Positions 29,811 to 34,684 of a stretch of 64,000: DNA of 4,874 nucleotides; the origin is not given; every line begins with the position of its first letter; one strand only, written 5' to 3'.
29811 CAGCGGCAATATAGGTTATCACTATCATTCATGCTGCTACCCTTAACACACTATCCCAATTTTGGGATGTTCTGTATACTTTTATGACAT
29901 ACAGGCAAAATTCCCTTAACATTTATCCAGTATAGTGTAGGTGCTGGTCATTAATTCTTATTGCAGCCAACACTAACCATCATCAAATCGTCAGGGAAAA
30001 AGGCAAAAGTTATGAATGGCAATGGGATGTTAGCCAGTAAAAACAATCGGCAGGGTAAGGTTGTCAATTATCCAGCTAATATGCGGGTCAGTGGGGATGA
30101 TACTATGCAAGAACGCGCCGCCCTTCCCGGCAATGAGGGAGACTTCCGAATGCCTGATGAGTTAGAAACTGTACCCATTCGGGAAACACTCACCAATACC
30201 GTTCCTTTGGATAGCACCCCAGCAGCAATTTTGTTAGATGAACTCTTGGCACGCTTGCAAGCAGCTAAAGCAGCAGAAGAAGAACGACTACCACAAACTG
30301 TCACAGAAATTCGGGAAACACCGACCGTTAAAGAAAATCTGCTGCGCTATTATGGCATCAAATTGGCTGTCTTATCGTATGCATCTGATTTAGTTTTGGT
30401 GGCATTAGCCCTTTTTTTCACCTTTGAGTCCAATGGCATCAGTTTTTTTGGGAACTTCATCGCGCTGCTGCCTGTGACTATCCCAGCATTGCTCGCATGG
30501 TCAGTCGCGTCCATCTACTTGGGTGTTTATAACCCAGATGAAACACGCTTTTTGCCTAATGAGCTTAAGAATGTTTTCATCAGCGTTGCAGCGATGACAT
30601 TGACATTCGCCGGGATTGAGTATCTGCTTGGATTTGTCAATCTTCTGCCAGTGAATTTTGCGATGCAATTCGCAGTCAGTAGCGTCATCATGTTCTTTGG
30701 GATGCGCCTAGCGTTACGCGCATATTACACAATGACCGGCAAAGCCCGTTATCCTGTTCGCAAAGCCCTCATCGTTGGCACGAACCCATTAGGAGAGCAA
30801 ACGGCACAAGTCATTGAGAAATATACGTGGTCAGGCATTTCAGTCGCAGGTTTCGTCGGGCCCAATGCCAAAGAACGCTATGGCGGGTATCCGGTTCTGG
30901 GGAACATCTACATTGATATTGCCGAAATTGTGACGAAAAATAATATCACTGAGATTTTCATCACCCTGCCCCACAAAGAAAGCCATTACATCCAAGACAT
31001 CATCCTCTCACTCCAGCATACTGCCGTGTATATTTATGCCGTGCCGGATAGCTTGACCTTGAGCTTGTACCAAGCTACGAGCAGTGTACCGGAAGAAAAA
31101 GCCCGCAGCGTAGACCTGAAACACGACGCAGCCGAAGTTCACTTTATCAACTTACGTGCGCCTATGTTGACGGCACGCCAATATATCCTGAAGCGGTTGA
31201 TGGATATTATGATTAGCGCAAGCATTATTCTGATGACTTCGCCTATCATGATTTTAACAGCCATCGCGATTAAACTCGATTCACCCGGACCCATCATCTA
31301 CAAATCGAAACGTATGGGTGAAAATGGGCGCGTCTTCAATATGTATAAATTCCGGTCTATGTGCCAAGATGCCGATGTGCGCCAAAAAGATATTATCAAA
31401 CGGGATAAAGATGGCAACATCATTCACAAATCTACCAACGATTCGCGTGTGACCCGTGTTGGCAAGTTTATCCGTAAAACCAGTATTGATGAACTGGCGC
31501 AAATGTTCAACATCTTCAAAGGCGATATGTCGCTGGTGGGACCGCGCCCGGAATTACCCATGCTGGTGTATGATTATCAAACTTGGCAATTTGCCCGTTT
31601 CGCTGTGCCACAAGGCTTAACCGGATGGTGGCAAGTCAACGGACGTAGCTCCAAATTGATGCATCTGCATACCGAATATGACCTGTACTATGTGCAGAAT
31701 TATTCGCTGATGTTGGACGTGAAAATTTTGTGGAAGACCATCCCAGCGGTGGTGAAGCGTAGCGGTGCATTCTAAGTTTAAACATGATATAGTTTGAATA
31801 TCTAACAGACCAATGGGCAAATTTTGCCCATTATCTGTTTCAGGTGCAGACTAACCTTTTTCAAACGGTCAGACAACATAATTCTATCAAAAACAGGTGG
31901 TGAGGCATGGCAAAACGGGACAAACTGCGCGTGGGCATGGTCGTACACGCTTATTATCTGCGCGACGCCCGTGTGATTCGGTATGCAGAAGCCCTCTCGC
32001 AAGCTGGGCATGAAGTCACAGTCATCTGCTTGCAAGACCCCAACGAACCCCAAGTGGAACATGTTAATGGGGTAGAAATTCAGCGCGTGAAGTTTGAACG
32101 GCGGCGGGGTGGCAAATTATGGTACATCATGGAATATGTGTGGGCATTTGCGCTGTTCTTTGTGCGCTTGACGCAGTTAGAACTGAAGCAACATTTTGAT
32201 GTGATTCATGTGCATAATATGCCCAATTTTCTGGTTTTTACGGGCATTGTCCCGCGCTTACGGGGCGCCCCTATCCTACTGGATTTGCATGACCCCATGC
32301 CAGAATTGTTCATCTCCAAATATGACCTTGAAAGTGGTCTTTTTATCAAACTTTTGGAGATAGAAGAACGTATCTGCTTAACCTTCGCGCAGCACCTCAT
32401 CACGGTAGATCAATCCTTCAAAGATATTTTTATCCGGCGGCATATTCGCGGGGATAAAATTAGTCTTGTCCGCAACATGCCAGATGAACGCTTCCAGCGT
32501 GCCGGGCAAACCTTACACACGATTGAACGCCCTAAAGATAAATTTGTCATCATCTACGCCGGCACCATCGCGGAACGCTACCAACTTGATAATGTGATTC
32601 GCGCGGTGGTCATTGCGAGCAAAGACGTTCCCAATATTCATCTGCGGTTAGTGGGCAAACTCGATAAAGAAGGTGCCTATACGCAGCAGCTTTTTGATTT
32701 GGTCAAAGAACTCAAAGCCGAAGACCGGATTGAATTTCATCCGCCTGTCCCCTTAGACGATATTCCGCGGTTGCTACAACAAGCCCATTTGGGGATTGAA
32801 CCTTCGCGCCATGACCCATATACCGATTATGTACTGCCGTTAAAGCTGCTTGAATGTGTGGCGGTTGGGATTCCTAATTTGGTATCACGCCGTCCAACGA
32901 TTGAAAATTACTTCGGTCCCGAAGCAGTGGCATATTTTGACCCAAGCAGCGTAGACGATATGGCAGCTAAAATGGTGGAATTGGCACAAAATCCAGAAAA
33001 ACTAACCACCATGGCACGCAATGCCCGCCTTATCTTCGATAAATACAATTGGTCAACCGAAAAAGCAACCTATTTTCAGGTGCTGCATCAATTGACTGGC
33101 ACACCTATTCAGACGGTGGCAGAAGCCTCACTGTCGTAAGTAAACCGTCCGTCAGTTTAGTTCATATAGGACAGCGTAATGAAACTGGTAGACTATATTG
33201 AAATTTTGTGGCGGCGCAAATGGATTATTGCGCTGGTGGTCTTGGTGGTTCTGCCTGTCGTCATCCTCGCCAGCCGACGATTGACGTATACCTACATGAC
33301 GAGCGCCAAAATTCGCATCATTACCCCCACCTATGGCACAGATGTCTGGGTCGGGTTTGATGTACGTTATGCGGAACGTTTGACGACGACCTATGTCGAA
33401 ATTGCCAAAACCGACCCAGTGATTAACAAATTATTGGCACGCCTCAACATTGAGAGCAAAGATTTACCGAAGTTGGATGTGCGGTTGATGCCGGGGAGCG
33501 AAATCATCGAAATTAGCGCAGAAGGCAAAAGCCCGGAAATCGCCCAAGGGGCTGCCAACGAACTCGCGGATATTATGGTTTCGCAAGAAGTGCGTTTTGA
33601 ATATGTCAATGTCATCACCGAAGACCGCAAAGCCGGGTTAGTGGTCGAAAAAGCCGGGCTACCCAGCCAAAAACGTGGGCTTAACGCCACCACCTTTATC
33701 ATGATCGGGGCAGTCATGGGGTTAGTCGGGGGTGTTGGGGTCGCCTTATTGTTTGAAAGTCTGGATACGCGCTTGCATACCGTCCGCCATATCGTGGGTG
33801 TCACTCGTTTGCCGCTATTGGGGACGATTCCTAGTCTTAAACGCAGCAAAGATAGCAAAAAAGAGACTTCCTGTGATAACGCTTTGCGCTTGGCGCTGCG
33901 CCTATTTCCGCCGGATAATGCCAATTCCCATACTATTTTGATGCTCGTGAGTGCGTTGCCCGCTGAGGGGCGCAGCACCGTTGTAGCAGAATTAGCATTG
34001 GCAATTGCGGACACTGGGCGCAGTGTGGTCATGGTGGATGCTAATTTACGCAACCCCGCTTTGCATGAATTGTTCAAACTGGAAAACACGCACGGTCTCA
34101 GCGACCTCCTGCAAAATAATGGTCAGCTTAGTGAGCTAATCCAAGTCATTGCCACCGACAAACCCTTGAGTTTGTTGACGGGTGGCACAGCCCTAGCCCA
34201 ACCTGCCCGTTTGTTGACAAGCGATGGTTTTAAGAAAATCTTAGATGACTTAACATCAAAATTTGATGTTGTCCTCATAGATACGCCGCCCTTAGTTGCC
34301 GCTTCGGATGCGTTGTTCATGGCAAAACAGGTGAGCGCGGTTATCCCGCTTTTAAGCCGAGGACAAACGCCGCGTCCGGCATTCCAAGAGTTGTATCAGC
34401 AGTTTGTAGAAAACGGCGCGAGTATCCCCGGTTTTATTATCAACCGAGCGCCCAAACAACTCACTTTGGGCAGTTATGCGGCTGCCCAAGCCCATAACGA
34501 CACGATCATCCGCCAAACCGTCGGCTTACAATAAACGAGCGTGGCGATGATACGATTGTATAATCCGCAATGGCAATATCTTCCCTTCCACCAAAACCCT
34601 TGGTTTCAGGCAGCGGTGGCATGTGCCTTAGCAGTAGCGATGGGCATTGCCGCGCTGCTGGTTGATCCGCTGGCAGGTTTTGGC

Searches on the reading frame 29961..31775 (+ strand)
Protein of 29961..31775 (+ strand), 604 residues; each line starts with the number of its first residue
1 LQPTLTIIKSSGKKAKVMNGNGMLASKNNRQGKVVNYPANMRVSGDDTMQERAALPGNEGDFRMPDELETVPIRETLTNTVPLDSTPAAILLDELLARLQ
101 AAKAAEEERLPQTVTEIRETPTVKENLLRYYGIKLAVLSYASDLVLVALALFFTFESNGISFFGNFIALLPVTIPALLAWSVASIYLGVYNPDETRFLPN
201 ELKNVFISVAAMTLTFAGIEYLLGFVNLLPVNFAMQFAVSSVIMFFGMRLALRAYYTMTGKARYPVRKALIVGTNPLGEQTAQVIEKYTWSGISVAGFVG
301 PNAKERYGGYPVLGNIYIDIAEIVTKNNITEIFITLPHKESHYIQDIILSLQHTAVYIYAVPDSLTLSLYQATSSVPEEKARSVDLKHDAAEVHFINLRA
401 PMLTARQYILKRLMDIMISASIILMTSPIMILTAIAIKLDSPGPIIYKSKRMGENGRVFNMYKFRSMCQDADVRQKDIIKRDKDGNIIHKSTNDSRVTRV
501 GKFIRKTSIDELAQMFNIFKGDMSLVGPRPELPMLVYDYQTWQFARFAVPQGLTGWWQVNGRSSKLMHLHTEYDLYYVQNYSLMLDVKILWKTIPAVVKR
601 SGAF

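Call 72: search_protein_families(library=pfam, proteins=[window:29961-31775:+], max_evalue=0.00001)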
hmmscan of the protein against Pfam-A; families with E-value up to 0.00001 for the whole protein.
window:29961-31775:+ (604 aa): 2 families
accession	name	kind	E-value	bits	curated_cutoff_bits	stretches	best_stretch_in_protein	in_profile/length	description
PF02397.22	Bac_transf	-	1.5e-64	217.3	27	1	411-599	1-179/179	Bacterial sugar transferase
PF13727.12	CoA_binding_3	-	1.5e-15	58.1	25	1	187-362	3-175/175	CoA-binding domain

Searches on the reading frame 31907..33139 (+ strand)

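Call 72: search_protein_families(library=pfam, proteins=[window:31907-33139:+], max_evalue=0.00001)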
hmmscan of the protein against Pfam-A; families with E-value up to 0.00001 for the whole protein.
window:31907-33139:+ (410 aa): 6 families
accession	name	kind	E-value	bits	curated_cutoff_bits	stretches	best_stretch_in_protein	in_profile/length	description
PF00534.26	Glycos_transf_1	-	2.3e-21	76.5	26.4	1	207-374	10-170/172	Glycosyl transferases group 1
PF13579.12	Glyco_trans_4_4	-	1.4e-18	68.2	29.7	1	23-190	7-157/158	Glycosyl transferase 4-like domain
PF13439.12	Glyco_transf_4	-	1.5e-17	64.5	28.5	1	23-190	8-164/170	Glycosyltransferase Family 4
PF13692.12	Glyco_trans_1_4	-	2.9e-14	54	27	1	213-362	2-142/142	Glycosyl transferases group 1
PF13524.12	Glyco_trans_1_2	-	1.5e-12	48.1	25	1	239-382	10-135/144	Glycosyl transferase-like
PF13477.12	Glyco_trans_4_2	-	3.6e-06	27.6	23.4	1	23-124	13-103/139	Glycosyl transferase 4-like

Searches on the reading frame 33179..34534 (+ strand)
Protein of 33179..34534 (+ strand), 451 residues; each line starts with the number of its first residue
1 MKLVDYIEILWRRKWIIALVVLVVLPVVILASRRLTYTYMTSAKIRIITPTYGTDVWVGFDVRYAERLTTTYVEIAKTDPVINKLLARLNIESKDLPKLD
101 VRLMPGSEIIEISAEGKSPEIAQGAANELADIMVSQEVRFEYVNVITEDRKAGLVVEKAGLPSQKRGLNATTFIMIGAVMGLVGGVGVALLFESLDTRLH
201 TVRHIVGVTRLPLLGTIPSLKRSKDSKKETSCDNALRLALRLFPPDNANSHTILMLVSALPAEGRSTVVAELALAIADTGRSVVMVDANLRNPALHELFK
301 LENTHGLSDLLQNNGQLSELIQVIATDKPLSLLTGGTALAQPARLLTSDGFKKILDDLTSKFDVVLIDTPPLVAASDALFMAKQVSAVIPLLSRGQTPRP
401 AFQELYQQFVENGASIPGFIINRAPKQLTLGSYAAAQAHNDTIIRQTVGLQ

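Call 72: search_protein_families(library=pfam, proteins=[window:33179-34534:+], max_evalue=0.00001)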
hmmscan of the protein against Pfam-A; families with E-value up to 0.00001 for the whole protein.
window:33179-34534:+ (451 aa): 1 family
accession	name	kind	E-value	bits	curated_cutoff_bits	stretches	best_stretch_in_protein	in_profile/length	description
PF13614.12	AAA_31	-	3.4e-07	30.8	27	1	264-390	14-146/177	AAA domain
